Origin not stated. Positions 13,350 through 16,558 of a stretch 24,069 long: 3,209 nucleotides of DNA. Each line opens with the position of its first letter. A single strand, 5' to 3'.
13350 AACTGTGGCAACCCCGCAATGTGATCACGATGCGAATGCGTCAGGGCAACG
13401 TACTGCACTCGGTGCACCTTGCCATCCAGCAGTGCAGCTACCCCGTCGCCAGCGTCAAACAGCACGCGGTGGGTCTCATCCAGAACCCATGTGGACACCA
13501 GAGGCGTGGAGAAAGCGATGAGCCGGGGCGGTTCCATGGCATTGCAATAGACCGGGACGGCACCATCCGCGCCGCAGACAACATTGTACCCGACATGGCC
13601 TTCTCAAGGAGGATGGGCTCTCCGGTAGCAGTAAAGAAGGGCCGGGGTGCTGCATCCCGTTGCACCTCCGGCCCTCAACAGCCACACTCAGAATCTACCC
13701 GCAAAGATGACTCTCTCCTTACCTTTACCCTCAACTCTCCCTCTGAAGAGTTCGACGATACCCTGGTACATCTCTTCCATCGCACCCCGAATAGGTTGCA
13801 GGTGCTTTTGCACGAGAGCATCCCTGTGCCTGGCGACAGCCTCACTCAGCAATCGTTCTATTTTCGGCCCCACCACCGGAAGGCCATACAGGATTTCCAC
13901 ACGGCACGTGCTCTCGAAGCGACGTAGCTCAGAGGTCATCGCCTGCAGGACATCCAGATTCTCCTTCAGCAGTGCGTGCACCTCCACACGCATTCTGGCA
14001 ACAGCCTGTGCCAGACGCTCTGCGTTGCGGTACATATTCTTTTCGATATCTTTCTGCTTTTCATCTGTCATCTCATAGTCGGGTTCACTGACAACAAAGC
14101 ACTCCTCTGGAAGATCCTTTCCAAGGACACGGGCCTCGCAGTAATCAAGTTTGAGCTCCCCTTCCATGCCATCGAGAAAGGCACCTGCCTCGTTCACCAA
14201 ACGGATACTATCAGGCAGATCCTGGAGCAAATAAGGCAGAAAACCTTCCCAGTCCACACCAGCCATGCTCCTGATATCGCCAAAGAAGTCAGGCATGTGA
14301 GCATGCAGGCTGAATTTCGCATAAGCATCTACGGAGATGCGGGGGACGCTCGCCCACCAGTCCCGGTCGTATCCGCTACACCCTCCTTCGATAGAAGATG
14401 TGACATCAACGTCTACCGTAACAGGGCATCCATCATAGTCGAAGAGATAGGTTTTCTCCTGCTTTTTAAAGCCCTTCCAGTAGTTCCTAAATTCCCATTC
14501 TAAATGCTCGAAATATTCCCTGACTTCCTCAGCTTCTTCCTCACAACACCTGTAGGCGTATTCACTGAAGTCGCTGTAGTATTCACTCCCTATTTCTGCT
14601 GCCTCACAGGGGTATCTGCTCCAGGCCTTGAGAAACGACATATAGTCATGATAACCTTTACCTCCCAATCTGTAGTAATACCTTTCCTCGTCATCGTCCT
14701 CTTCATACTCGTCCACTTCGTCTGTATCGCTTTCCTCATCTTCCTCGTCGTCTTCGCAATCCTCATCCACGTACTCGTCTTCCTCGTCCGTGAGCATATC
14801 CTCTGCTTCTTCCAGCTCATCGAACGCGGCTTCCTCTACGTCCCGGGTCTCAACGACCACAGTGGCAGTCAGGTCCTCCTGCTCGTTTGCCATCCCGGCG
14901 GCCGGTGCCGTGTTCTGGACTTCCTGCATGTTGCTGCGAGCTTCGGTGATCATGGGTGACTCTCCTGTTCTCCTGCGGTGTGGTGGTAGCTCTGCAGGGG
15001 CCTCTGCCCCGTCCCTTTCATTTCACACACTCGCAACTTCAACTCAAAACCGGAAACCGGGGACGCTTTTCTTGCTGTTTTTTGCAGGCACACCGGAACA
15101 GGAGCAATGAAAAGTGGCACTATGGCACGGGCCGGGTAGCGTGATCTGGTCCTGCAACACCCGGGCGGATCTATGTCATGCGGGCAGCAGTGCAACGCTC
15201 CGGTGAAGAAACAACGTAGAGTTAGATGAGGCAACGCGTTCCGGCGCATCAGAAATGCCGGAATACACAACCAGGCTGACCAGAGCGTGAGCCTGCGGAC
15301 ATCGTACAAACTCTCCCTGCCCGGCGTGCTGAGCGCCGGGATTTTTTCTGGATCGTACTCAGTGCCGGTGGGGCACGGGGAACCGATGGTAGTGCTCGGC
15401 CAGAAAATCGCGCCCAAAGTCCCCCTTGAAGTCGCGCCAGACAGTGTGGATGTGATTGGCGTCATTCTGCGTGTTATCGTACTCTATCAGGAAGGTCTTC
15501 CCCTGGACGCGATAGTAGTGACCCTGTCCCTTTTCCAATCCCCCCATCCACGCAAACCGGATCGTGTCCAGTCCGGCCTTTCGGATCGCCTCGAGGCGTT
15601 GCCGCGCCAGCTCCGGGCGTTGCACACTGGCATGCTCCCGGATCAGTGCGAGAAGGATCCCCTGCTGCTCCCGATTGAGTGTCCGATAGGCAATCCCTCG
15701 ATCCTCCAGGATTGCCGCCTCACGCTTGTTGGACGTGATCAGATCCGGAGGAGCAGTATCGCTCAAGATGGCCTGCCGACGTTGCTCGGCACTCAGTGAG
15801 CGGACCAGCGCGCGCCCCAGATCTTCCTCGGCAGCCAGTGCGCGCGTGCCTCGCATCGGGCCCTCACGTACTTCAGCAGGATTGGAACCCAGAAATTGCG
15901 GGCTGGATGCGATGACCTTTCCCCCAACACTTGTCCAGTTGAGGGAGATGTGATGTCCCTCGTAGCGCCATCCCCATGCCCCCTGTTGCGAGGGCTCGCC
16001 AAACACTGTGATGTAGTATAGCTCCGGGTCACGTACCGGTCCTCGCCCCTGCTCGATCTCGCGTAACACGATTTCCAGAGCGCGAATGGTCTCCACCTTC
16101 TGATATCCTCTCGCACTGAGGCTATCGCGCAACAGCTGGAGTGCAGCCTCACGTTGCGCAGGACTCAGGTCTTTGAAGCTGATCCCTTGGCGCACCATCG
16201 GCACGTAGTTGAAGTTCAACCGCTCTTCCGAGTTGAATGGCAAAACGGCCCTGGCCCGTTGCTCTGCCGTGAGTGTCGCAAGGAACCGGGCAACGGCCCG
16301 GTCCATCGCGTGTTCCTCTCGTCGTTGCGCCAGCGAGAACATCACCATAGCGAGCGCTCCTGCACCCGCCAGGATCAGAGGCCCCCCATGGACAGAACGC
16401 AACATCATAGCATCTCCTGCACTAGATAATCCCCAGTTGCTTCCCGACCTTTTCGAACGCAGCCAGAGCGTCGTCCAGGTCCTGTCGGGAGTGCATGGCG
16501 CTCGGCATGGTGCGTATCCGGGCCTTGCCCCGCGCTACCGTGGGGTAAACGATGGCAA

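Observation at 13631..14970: Hyper-acidic 421-aa orphan protein on a compositionally foreign single-gene island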

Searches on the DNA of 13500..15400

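Call 47: search_rna_families(source=window, start=13500, end=15400, threshold=evalue, max_evalue=1)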
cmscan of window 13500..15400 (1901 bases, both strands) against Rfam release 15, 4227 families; matches with E-value up to 1: 0.
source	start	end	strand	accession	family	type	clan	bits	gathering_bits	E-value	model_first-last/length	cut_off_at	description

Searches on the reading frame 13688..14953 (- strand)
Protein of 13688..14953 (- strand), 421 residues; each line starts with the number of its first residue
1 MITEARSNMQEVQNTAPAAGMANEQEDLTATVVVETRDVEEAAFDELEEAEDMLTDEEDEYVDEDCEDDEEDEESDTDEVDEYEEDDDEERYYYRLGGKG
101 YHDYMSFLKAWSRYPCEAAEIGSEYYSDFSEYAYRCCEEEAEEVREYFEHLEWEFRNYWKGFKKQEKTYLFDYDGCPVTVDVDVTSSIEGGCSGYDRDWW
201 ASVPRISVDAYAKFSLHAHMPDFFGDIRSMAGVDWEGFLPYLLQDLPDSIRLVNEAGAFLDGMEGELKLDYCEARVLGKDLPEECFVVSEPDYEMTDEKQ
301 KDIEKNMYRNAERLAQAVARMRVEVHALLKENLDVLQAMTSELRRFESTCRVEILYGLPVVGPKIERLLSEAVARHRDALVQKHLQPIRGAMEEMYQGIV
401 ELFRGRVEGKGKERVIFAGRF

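Call 3: search_protein_families(library=pfam, proteins=[window:13688-14953:-], max_evalue=10)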
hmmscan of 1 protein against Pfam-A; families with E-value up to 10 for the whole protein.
window:13688-14953:- (421 aa): 2 families
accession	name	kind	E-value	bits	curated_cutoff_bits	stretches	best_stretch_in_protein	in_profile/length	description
PF03377.19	TAL_effector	-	0.21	12.5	28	1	371-384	8-21/34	TAL effector repeat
PF10486.14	PI3K_1B_p101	-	2.8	6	23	1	39-94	289-341/861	Phosphoinositide 3-kinase gamma adapter protein p101 subunit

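Call 4: search_protein_families(library=ncbifam, proteins=[window:13688-14953:-], max_evalue=10)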
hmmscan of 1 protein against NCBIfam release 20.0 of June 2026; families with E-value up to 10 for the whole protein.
window:13688-14953:- (421 aa): 2 families
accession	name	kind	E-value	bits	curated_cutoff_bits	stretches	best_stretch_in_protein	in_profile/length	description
NF052588.1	RnaseEMycob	equivalog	4.9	4.8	1400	1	18-90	828-901/945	ribonuclease E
NF045516.2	SepX_GlpR_1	exception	8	6.2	160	0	20-99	82-168/293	divisome protein SepX/GlpR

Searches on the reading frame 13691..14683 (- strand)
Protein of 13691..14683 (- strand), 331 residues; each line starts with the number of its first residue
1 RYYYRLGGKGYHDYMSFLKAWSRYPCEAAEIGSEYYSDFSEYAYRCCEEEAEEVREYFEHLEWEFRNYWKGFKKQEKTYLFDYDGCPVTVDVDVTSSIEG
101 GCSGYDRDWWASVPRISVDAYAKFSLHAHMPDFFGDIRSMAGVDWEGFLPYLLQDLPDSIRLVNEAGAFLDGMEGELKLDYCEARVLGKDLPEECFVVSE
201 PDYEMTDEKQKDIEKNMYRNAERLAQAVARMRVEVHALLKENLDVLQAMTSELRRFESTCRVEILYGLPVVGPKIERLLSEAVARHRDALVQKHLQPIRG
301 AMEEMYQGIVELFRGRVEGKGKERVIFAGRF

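Call 6: find_homologous_proteins(query=window:13691-14683:-, max_evalue=0.01)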
Query seq(331 aa) (331 aa): 1 proteins with E <= 0.01 among 3750 candidates.
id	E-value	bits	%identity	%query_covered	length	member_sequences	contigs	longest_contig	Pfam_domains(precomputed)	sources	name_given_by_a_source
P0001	1.1e-225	766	100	100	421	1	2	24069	-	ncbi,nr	ncbi:MAG: hypothetical protein RMJ43_00305 [Chloroherpetonaceae bacterium]|nr:hypothetical protein [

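Call 20: search_protein_representatives(protein=window:13691-14683:-)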
Query: 331 residues. Proteins with E-value up to 0.001 (for the whole library): 2; up to 1e-10: 2; up to 1e-30: 2. The best 2 are listed.
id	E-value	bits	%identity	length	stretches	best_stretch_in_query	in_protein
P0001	3.5e-226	766.2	100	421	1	1-331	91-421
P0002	2.5e-94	332.8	51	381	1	4-322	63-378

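Call 22: find_encoding_contigs(protein=P0002, flank=10000, max_places=10)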
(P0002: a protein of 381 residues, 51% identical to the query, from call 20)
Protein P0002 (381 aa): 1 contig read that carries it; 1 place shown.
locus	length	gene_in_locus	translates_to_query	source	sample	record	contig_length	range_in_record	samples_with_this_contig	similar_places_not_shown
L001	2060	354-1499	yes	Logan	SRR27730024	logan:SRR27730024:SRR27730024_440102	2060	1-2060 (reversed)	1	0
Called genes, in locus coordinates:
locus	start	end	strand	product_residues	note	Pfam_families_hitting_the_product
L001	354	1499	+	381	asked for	-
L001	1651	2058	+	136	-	?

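Call 23: find_encoding_contigs(protein=P0001, flank=10000, max_places=10)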
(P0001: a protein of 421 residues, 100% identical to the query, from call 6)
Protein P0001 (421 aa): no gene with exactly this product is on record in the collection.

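Call 33: find_related_loci(query=A2, collection=metagenome_contigs, flank=10000)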
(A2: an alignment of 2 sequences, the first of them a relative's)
Query A2 (421 aa) in metagenome_contigs; peptide patterns used: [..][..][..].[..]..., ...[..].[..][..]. (x = any residue, [..] = any of these).
237 stretches matched a pattern, but none encodes a relative of the query by tblastn (E <= 1e-3).

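Call 34: find_related_loci(query=A2, collection=viral_contigs, flank=10000)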
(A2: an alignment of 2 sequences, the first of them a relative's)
Query A2 (421 aa) in viral_contigs; peptide patterns used: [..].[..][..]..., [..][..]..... (x = any residue, [..] = any of these).
38 stretches matched a pattern, but none encodes a relative of the query by tblastn (E <= 1e-3).

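Call 39: search_protein_families(library=phrogs, proteins=[P0001, P0002], max_evalue=1)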
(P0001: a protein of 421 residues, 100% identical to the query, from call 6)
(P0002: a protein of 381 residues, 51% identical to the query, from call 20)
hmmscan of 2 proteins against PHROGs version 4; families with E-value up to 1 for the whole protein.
P0001 (421 aa): 1 family
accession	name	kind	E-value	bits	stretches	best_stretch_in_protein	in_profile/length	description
phrog_20988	-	other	0.23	10.9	1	26-89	269-333/652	ATPase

P0002 (381 aa): 2 families
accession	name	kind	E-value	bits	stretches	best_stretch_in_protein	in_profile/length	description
phrog_21105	-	unknown function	0.18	12.7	1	255-284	31-61/68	-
phrog_18361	-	unknown function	0.29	12.9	1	27-86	18-78/92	-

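Call 40: search_protein_families(library=padloc, proteins=[P0001, P0002], max_evalue=1)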
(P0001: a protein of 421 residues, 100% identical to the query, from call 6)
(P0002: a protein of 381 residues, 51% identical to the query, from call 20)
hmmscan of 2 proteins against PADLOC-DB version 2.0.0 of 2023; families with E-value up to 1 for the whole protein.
P0001 (421 aa): 0 families

P0002 (381 aa): 0 families

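Call 41: search_solved_structures(query=A2, max_evalue=10)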
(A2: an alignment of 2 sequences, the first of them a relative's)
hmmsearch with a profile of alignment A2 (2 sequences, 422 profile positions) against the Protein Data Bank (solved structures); distinct sequences matched with E-value up to 10: 5.
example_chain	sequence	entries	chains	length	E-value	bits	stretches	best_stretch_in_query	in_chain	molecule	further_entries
7vty_A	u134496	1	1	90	0.64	12.2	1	32-109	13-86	de novo designed protein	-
3ggy_A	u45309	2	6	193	0.73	12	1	253-307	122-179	Increased sodium tolerance protein 1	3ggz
5xy3_m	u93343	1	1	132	0.9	11.7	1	73-140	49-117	Ubiquitin, putative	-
8jzt_A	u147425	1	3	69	1.4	11.1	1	342-380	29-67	RNA polymerase sigma factor SigF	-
6qj3_B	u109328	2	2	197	2.5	10.3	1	21-104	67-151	Condensin complex subunit 2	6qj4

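Call 42: find_homologous_proteins(query=A2, max_evalue=0.01)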
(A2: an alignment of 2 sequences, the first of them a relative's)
Query A2 (2 sequences) (421 aa, profile of the alignment): 2 proteins with E <= 0.01 among 8000 candidates.
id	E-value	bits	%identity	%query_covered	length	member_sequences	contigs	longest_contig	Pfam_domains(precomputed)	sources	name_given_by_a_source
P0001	1.9e-257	872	100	100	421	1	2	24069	-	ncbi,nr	ncbi:MAG: hypothetical protein RMJ43_00305 [Chloroherpetonaceae bacterium]|nr:hypothetical protein [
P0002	1.4e-223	761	47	99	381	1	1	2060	-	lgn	-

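Call 43: predict_structure(alignment_id=A2)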
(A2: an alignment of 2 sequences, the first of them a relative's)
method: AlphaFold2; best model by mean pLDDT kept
length: 421 residues; sequences in the alignment: 2
mean_pLDDT: 36.3   pTM: 0.20
mean pLDDT of the five models: 36.3, 34.1, 34.0, 32.3, 29.9
residues with pLDDT >= 90: 0; 70-90: 0; 50-70: 7; < 50: 414
segments of 3 or more residues with pLDDT < 50: 1-45, 47-81, 86-92, 94-99, 102-392, 394-421
pLDDT, mean of each block of 10 residues (from residue 1): 36 33 30 30 42 41 40 45 47 47 43 32 28 30 39 43 37 34 32 31 30 30 29 36 37 30 27 25 26 41 42 37 38 38 36 33 42 43 46 46 41 32 30
secondary structure, 60 per line:
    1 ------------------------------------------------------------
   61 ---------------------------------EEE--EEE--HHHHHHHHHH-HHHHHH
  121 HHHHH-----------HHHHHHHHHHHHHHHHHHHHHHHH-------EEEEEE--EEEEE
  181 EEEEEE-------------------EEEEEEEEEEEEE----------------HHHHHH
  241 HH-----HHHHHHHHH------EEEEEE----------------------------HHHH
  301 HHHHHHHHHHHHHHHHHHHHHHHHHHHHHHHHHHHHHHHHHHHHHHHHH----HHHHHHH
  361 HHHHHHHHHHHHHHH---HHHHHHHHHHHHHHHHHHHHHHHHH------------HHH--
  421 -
elements in order: E94-96 E99-101 H104-113 H115-125 H137-160 E168-173 E176-186 E206-218 H235-242 H248-256 E263-268 H297-349 H354-375 H379-403

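Call 48: find_related_loci(query=A3, collection=metagenome_contigs, flank=10000)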
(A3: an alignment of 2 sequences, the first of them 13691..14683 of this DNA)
Query A3 (331 aa) in metagenome_contigs; peptide patterns used: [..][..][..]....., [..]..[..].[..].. (x = any residue, [..] = any of these).
308 stretches matched a pattern, but none encodes a relative of the query by tblastn (E <= 1e-3).

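Call 49: search_dna_similar(query=window:13691-14683:-, collection=phages, mode=protein, max_evalue=0.01)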
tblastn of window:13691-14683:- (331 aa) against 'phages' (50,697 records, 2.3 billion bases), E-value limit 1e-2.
No match.

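Call 50: search_dna_similar(query=window:13691-14683:-, collection=plasmids, mode=protein, max_evalue=0.01)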
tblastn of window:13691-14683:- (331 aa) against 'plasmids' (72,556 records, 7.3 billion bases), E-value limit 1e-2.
No match.

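Call 51: predict_structure(alignment_id=A3)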
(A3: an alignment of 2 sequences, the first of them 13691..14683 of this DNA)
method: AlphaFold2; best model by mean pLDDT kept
length: 331 residues; sequences in the alignment: 2
mean_pLDDT: 38.0   pTM: 0.22
mean pLDDT of the five models: 38.0, 36.0, 35.3, 34.8, 32.6
residues with pLDDT >= 90: 0; 70-90: 5; 50-70: 24; < 50: 302
segments of 3 or more residues with pLDDT < 50: 20-31, 33-205, 208-275, 277-279, 281-283, 285-295, 297-302, 308-331
pLDDT, mean of each block of 10 residues (from residue 1): 65 57 41 36 29 39 44 36 35 33 31 29 33 31 36 38 29 26 25 25 43 41 36 38 40 38 36 47 47 48 49 43 33 30
secondary structure, 60 per line:
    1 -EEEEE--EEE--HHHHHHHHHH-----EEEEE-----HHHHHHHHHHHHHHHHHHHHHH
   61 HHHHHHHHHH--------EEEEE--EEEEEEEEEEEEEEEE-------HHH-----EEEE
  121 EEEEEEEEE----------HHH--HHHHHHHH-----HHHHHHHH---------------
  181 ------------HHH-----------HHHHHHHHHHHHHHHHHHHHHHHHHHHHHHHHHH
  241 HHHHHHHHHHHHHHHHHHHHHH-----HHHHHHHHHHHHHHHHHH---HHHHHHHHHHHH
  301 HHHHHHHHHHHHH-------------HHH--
elements in order: E2-6 E9-11 H14-23 E29-33 H39-70 E79-83 E86-101 E117-129 H145-152 H158-165 H207-262 H268-285 H289-313

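Call 52: list_cluster_members(proteins=[P0001, P0002])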
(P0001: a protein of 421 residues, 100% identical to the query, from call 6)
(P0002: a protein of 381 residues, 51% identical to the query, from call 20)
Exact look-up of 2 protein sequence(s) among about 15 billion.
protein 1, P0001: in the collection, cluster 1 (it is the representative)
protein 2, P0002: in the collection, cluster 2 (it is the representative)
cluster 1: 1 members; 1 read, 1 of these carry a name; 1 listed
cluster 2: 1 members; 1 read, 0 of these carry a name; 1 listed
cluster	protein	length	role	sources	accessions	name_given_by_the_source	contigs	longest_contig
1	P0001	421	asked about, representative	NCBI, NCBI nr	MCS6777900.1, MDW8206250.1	MAG: hypothetical protein RMJ43_00305 [Chloroherpetonaceae bacterium] | hypothetical protein [Chthonomonadaceae bacterium]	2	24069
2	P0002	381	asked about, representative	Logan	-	-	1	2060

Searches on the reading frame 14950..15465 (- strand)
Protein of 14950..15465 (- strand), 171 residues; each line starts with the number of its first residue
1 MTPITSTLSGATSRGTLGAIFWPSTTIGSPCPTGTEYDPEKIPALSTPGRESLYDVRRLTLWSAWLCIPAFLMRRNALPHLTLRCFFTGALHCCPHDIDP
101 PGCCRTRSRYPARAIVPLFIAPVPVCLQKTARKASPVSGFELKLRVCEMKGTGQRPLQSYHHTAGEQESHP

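Call 11: search_protein_families(library=pfam, proteins=[window:14950-15465:-], max_evalue=0.001)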
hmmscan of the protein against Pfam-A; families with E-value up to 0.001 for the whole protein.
window:14950-15465:- (171 aa): 0 families

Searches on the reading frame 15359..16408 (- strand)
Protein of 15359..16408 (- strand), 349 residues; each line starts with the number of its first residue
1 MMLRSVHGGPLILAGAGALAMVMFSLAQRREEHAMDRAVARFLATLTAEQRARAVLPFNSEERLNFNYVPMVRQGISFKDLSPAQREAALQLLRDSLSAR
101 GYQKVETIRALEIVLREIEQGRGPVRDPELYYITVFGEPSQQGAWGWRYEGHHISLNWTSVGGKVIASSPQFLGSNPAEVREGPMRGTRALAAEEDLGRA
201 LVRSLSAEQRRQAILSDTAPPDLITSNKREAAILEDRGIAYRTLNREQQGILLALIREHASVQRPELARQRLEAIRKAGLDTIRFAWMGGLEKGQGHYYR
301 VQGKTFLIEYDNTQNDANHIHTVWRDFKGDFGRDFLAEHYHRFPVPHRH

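Call 11: search_protein_families(library=pfam, proteins=[window:15359-16408:-], max_evalue=0.001)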
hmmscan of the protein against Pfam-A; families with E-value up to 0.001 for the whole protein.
window:15359-16408:- (349 aa): 1 family
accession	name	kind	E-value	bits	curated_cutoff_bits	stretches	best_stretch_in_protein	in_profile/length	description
PF12006.13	DUF3500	-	6.4e-93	312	27.2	1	32-333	5-297/297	Protein of unknown function (DUF3500)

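Call 53: search_protein_families(library=ncbifam, proteins=[window:15359-16408:-], max_evalue=0.00001)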
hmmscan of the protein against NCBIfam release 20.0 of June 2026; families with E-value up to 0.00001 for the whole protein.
window:15359-16408:- (349 aa): 0 families

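Call 75: search_protein_families(library=padloc, proteins=[window:15359-16408:-], max_evalue=0.00001)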
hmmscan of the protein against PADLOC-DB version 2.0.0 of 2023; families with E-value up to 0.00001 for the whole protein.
window:15359-16408:- (349 aa): 0 families

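Call 76: search_protein_families(library=phrogs, proteins=[window:15359-16408:-], max_evalue=0.00001)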
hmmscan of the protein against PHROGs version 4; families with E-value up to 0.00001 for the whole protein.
window:15359-16408:- (349 aa): 0 families
